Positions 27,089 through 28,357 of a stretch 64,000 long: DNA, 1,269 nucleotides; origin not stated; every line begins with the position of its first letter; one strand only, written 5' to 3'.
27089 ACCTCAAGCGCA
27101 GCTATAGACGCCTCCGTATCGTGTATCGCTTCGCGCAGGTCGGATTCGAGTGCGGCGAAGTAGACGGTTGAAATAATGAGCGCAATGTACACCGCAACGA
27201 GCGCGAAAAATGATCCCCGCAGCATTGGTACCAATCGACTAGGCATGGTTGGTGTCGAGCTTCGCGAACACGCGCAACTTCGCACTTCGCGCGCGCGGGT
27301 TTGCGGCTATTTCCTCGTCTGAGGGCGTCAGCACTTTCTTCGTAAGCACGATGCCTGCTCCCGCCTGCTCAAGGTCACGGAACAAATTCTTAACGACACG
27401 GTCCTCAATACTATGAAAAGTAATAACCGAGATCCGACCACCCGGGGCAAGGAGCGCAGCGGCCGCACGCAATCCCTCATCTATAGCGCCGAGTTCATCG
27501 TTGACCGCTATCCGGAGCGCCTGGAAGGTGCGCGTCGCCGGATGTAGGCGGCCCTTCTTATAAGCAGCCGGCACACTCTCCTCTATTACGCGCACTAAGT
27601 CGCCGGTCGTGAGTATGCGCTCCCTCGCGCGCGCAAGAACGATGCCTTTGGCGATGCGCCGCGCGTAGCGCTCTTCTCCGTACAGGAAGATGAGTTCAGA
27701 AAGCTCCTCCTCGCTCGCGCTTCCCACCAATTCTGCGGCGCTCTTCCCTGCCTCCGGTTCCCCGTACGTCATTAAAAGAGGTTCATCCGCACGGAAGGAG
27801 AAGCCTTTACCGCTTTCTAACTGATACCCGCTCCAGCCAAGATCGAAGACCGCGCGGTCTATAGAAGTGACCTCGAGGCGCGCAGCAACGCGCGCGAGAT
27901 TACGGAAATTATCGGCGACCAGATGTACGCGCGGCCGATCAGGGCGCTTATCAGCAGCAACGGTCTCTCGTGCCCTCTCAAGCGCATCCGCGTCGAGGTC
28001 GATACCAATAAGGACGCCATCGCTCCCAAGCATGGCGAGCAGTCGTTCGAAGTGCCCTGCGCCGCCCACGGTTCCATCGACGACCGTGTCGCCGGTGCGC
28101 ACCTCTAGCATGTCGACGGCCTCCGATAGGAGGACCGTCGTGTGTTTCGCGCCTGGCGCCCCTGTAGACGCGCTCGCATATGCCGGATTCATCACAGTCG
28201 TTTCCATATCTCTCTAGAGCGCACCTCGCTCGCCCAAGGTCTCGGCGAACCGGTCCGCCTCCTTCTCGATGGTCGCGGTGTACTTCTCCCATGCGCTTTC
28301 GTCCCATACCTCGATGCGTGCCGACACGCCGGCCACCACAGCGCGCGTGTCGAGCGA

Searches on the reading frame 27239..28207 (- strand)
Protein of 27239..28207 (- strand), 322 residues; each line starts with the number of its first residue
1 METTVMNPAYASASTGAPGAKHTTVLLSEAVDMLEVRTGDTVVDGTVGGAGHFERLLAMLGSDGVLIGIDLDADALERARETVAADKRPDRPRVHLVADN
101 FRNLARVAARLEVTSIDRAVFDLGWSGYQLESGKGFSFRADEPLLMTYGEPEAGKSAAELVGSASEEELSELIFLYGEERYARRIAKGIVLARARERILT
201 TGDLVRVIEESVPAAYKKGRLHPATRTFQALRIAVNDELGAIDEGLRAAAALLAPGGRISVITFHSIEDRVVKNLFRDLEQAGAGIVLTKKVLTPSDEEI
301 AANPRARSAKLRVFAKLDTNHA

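Call 95: search_protein_families(library=pfam, proteins=[window:27239-28207:-], max_evalue=0.00001)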
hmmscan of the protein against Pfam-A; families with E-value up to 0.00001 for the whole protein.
window:27239-28207:- (322 aa): 1 family
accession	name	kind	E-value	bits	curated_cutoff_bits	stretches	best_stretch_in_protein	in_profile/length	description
PF01795.25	Methyltransf_5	-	2.7e-89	300.1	27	1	20-316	2-308/309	MraW methylase family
